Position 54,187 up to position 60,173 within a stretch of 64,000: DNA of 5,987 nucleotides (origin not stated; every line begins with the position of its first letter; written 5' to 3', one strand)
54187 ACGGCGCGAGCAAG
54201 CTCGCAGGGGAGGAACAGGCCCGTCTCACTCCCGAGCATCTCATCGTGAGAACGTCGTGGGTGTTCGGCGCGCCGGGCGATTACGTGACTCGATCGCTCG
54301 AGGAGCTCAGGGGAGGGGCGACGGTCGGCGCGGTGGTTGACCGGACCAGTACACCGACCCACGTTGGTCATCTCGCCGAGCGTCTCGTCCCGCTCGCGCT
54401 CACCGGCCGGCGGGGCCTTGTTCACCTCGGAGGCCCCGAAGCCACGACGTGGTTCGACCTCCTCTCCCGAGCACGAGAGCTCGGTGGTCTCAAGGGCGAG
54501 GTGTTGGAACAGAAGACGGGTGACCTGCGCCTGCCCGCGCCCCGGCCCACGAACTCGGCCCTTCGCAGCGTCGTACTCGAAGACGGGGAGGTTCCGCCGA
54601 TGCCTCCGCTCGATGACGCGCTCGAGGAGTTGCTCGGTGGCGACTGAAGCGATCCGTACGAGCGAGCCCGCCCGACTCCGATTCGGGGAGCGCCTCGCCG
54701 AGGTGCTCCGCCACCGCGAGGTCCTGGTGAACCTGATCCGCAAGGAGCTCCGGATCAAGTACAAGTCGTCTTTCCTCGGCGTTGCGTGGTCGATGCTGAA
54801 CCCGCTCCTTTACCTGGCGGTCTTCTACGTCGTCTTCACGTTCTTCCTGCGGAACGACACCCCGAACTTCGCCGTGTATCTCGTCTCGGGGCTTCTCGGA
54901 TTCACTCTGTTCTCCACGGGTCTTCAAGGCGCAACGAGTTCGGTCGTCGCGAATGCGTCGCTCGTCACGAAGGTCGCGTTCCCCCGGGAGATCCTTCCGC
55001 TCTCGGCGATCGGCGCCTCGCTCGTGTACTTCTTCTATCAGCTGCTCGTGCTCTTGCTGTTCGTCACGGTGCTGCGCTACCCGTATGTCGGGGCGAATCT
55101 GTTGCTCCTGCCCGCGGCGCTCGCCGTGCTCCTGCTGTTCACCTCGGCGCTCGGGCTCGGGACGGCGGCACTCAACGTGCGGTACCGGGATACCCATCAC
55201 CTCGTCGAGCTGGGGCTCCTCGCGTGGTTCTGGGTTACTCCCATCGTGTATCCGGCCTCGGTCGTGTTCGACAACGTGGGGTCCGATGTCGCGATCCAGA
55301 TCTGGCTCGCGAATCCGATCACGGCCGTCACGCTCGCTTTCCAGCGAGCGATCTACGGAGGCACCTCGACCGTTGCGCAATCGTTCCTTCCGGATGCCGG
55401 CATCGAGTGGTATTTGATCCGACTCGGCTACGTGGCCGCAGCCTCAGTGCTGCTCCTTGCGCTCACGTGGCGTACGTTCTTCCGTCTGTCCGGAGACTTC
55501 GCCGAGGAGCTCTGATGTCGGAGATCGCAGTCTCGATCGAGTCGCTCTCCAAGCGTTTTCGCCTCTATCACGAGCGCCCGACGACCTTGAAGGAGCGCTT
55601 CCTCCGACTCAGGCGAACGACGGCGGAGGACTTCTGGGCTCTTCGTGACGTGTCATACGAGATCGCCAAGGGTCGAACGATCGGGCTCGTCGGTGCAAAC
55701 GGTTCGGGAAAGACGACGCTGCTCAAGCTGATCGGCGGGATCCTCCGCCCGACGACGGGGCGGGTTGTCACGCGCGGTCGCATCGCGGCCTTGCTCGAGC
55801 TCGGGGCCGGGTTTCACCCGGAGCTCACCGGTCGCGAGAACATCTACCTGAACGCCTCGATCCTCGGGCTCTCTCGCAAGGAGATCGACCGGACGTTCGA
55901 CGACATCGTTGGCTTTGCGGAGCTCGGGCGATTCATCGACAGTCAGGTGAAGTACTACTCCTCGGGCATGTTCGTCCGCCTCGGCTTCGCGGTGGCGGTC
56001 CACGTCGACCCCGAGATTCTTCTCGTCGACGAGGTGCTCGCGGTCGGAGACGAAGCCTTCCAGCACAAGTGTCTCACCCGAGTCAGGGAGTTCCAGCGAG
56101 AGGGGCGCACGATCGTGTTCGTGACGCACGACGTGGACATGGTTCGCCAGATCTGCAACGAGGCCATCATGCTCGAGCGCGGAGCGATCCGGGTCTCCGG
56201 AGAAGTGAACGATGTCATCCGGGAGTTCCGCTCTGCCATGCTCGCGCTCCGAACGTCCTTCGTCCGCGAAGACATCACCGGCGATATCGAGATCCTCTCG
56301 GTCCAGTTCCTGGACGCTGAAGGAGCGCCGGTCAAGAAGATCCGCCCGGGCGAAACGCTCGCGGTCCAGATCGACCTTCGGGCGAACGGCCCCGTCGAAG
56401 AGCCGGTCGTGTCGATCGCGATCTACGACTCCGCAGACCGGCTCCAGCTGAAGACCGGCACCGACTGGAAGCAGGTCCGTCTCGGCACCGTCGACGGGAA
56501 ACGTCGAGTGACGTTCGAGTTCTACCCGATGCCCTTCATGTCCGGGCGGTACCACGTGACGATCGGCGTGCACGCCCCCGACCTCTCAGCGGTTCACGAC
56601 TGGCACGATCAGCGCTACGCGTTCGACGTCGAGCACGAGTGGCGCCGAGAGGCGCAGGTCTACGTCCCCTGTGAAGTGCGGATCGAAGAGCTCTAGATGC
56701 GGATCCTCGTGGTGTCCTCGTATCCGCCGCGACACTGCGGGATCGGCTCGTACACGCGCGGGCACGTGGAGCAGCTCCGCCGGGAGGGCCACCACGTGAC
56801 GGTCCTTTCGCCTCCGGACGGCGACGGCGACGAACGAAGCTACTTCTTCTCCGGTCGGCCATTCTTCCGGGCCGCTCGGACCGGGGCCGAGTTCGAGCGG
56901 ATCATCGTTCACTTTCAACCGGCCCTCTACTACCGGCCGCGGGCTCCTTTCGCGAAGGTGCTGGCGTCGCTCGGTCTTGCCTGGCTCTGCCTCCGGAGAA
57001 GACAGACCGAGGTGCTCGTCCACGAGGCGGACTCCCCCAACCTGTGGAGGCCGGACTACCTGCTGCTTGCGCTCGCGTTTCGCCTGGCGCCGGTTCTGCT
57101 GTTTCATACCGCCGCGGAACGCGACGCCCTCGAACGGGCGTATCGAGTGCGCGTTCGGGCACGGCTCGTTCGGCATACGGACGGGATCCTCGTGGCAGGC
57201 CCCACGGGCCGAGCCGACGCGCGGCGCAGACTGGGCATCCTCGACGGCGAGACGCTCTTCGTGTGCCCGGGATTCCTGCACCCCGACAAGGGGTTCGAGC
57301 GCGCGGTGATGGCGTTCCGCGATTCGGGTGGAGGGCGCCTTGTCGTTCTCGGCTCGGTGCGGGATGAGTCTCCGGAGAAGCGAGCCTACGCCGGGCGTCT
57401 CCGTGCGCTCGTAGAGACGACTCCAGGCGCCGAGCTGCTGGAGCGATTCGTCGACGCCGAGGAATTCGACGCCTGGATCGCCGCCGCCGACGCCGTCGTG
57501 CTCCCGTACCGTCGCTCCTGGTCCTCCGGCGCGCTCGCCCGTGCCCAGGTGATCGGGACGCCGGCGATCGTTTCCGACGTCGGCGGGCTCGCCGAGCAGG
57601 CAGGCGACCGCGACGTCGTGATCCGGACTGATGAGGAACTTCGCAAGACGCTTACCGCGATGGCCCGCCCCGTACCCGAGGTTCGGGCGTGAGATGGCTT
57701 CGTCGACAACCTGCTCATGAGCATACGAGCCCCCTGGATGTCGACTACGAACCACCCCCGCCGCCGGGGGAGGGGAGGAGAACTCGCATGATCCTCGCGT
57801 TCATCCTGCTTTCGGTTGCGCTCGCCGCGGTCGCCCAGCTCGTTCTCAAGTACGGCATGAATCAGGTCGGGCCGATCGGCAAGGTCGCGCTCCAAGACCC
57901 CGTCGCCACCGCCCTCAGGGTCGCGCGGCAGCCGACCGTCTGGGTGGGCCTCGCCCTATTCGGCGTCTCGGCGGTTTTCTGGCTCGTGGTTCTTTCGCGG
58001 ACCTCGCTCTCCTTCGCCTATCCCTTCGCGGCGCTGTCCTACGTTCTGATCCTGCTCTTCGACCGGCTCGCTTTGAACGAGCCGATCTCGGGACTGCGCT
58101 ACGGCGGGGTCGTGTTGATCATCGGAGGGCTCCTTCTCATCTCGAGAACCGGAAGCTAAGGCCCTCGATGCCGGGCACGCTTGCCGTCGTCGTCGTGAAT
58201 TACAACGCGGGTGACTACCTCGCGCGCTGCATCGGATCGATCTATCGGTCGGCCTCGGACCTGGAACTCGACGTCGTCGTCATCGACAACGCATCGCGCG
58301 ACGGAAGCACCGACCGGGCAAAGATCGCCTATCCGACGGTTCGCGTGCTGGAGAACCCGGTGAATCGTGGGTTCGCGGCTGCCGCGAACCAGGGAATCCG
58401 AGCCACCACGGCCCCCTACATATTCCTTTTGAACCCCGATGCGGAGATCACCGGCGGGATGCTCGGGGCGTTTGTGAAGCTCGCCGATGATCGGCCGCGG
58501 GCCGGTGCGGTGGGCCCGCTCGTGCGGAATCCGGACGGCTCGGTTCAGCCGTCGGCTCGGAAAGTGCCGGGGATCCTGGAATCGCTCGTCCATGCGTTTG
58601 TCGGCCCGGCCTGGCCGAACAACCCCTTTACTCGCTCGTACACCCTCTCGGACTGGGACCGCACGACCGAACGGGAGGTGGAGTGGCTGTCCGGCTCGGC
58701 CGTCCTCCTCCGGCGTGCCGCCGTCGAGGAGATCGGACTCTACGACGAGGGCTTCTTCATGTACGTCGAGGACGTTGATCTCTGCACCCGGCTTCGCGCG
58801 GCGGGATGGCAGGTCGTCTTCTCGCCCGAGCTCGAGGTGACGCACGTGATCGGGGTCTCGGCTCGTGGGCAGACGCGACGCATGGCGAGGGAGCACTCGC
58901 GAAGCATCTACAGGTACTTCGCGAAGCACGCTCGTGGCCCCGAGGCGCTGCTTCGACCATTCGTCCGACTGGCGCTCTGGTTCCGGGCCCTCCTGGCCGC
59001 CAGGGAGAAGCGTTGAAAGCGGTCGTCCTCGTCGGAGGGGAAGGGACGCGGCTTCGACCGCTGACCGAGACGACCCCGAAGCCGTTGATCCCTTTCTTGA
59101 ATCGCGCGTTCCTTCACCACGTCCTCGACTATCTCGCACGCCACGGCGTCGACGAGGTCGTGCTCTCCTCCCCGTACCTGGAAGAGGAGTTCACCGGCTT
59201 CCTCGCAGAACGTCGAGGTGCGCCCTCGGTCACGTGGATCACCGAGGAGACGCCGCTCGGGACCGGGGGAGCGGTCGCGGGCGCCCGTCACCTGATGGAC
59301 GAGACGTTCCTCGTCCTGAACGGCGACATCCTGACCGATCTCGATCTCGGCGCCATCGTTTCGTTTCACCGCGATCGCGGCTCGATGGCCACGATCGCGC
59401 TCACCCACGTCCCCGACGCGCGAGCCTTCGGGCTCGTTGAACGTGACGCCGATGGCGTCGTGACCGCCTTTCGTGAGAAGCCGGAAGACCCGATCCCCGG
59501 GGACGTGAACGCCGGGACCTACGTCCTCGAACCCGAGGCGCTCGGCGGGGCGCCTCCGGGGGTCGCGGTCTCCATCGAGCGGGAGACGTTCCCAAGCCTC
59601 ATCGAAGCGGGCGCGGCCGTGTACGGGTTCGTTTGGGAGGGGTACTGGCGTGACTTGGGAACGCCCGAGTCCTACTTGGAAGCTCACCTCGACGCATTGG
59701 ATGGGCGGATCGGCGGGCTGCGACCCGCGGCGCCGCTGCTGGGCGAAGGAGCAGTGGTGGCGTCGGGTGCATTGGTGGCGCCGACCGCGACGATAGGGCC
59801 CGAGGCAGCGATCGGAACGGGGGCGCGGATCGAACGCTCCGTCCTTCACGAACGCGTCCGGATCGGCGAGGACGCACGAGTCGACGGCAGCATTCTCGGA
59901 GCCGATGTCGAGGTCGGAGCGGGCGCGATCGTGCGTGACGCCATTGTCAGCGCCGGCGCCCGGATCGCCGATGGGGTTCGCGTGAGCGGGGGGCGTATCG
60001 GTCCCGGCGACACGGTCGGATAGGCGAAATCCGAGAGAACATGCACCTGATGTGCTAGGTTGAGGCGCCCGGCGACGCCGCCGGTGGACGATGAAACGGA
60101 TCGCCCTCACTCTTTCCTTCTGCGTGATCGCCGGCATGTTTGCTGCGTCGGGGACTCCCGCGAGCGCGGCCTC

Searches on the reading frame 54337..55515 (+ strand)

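Call 41: search_protein_families(library=pfam, proteins=[window:54337-55515:+], max_evalue=0.000001)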
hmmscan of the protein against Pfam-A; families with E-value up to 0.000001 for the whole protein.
window:54337-55515:+ (392 aa): 1 family
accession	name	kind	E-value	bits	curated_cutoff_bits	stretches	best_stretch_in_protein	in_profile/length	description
PF01061.29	ABC2_membrane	-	1.2e-12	48.2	26.9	1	132-310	5-186/211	ABC-2 type transporter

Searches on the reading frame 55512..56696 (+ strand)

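Call 76: search_protein_families(library=pfam, proteins=[window:55512-56696:+], max_evalue=0.00001)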
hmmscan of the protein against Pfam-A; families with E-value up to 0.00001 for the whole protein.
window:55512-56696:+ (394 aa): 2 families
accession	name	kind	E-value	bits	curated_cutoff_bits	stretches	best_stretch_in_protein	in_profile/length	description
PF14524.12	Wzt_C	-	1.8e-20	73.8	30.4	1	256-375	7-131/143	Wzt C-terminal domain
PF00005.33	ABC_tran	-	2.2e-19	70.8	25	1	44-175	1-135/137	ABC transporter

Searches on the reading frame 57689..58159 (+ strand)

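Call 44: search_protein_families(library=pfam, proteins=[window:57689-58159:+], max_evalue=0.00001)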
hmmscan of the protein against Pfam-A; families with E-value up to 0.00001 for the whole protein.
window:57689-58159:+ (156 aa): 1 family
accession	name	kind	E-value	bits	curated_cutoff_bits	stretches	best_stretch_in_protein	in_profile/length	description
PF00892.27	EamA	-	3.8e-07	30.9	28.2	1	36-152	4-134/135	EamA-like transporter family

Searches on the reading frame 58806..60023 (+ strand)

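Call 44: search_protein_families(library=pfam, proteins=[window:58806-60023:+], max_evalue=0.00001)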
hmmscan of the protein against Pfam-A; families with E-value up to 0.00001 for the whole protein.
window:58806-60023:+ (405 aa): 5 families
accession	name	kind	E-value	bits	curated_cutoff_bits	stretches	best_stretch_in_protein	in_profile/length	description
PF00483.29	NTP_transferase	-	5.2e-45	154.4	21.2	1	71-298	1-243/245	Nucleotidyl transferase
PF25084.1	LbH_EIF2B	-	5.3e-13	49.3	54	1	316-396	10-90/105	EIF2B subunit epsilon LbH domain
PF12804.13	NTP_transf_3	-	1.4e-10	42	27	1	72-175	1-96/160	MobA-like NTP transferase domain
PF24894.1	Hexapep_GlmU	-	3.5e-10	40.4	23.3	1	335-393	25-83/104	GlmU-like, C-terminal hexapeptide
PF00132.30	Hexapep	-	5.5e-08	32.6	27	0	346-377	3-35/36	Bacterial transferase hexapeptide (six repeats)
